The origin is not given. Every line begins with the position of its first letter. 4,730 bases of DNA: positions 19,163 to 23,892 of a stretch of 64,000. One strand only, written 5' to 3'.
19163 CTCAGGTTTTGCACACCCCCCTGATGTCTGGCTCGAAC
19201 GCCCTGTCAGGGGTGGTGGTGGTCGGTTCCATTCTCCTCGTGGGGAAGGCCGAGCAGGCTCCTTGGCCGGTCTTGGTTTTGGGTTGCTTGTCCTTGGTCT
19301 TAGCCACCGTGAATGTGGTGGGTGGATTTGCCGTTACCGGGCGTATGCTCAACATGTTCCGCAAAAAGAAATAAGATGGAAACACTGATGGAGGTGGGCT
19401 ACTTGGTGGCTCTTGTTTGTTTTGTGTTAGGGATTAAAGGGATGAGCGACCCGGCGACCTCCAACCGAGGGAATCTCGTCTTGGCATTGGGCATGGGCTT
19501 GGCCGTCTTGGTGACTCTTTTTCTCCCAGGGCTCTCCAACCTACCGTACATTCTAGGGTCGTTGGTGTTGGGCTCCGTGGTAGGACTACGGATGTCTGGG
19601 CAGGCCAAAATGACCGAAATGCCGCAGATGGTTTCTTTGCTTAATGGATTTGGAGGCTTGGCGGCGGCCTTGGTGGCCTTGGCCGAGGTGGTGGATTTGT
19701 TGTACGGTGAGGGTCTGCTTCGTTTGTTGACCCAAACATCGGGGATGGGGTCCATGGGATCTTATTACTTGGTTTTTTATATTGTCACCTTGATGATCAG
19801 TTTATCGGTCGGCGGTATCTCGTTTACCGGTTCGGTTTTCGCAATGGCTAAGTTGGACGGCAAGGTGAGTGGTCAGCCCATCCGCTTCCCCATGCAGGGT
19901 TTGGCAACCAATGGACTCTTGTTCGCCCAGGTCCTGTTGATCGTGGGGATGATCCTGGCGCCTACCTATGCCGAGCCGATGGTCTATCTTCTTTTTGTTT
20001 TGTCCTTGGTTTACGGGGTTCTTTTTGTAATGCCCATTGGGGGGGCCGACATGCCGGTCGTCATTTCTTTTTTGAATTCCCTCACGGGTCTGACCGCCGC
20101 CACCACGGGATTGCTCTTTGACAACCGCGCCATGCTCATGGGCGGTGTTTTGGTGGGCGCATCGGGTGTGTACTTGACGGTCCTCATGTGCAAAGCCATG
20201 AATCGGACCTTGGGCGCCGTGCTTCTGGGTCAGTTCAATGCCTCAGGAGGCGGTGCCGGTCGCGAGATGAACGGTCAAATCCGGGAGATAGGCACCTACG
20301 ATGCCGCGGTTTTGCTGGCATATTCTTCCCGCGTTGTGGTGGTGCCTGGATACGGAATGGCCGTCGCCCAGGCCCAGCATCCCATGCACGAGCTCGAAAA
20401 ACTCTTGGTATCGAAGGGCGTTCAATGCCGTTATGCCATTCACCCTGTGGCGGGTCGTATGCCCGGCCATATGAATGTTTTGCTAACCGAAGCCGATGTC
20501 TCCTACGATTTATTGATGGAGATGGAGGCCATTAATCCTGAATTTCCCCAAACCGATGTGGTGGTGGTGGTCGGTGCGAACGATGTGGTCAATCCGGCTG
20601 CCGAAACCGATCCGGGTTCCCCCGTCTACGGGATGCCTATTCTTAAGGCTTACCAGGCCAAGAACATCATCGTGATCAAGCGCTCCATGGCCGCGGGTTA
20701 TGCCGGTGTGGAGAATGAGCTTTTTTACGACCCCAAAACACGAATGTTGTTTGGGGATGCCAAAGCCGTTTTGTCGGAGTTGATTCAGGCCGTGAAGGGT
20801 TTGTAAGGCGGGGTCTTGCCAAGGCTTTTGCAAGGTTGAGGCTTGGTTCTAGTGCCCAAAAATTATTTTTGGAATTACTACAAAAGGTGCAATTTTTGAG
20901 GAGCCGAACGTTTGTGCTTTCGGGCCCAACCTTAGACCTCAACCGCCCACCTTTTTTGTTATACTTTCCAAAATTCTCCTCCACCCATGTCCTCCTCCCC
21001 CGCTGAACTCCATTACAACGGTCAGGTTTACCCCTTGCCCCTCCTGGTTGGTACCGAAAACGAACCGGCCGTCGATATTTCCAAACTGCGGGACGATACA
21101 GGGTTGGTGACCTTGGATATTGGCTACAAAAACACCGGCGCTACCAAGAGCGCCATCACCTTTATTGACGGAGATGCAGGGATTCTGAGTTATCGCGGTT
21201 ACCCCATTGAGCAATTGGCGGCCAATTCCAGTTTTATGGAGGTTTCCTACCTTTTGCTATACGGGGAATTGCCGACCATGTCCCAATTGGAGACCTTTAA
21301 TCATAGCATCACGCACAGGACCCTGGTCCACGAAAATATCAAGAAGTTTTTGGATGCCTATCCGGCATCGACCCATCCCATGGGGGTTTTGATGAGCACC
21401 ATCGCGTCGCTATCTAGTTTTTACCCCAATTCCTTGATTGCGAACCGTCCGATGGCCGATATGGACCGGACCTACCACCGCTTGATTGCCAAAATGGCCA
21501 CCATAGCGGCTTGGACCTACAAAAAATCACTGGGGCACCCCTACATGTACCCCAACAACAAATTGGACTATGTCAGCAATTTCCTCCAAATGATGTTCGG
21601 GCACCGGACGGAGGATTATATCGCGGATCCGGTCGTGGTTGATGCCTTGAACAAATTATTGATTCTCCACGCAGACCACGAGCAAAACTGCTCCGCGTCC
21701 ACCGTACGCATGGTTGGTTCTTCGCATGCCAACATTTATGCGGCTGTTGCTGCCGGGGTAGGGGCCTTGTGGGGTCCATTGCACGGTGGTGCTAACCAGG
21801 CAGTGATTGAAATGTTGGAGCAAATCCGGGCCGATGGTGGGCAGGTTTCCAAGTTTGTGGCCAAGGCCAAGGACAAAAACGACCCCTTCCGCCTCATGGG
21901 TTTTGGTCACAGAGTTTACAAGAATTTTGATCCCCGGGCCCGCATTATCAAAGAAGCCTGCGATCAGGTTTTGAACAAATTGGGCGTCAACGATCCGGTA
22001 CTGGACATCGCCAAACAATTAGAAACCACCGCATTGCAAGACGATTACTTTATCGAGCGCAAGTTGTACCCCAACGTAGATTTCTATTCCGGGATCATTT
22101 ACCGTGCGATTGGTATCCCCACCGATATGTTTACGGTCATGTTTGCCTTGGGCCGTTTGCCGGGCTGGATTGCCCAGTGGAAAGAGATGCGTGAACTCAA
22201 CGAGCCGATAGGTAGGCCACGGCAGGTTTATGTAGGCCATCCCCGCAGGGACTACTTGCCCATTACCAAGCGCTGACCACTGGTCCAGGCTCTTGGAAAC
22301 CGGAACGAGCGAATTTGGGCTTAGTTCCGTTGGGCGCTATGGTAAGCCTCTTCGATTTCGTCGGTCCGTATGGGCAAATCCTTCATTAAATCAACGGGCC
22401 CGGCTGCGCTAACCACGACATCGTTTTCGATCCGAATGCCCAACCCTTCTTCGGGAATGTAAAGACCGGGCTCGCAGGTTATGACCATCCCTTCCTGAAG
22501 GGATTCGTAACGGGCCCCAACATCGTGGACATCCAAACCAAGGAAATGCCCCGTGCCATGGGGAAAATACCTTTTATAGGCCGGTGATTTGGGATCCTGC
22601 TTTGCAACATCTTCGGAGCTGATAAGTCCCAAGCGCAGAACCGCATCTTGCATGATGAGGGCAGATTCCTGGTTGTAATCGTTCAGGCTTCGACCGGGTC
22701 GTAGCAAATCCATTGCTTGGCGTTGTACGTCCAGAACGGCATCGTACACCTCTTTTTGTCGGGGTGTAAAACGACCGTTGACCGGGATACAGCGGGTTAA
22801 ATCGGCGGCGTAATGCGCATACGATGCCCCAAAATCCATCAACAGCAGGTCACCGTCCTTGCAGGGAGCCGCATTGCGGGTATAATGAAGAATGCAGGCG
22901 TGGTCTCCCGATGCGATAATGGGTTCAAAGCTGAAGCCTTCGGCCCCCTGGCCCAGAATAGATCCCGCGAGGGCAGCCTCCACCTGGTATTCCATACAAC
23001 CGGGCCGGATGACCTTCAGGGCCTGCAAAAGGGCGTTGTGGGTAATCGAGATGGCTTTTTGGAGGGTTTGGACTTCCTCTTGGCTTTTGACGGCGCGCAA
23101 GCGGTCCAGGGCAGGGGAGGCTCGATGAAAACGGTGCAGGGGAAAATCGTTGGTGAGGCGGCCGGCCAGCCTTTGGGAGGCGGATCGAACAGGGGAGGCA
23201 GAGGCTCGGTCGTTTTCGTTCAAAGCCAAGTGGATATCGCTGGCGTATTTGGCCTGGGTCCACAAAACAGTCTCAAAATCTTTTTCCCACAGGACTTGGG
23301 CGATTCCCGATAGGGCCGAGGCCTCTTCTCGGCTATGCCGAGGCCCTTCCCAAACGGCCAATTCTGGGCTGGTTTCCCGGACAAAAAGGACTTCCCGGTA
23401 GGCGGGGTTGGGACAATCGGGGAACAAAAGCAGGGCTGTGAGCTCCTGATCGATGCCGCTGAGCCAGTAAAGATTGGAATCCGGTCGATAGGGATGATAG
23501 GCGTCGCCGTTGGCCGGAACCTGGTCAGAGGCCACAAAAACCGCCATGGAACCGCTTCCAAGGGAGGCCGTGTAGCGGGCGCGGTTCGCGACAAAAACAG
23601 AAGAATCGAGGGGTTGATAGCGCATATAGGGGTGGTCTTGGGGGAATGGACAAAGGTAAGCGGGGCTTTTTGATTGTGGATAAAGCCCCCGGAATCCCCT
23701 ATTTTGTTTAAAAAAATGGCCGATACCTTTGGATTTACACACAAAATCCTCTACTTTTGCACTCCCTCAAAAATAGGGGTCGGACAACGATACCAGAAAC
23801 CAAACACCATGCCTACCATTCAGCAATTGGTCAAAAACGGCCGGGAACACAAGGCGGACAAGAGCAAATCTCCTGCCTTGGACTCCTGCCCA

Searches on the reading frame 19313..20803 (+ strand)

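Call 13: search_protein_families(library=pfam, proteins=[window:19313-20803:+], max_evalue=0.01)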
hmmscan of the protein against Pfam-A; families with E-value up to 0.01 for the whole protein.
window:19313-20803:+ (497 aa): 1 family
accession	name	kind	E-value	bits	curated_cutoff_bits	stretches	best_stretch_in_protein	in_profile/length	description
PF02233.22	PNTB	-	9.1e-167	556.1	31.7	1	27-492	2-455/456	NAD(P) transhydrogenase beta subunit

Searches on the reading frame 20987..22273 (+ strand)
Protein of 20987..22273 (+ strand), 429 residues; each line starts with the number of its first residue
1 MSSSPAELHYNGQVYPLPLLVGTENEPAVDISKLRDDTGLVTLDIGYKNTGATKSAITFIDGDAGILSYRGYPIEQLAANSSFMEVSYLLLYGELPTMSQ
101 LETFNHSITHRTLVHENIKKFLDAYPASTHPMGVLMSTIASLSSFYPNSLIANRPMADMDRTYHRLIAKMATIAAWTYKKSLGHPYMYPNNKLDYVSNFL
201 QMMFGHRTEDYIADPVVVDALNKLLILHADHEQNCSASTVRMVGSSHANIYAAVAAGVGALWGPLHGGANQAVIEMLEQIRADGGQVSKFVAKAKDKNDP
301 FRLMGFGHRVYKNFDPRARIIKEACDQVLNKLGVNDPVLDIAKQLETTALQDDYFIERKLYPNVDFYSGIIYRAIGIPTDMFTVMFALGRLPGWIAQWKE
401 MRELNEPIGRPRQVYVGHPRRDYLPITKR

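Call 13: search_protein_families(library=pfam, proteins=[window:20987-22273:+], max_evalue=0.01)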
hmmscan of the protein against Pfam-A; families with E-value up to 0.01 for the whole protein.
window:20987-22273:+ (429 aa): 1 family
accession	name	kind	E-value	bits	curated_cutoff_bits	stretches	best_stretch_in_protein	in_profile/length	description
PF00285.26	Citrate_synt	-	4.5e-139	463.9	27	1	46-412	1-357/357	Citrate synthase, C-terminal domain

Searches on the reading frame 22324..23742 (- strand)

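Call 13: search_protein_families(library=pfam, proteins=[window:22324-23742:-], max_evalue=0.01)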
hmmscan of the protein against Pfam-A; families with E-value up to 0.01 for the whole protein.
window:22324-23742:- (473 aa): 2 families
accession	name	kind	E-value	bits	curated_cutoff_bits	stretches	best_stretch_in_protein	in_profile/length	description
PF00557.29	Peptidase_M24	-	3.9e-58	197.1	23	1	227-445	3-207/208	Metallopeptidase family M24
PF05195.22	AMP_N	-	7e-25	87.5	24.6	1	50-168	1-118/121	Aminopeptidase P, N-terminal domain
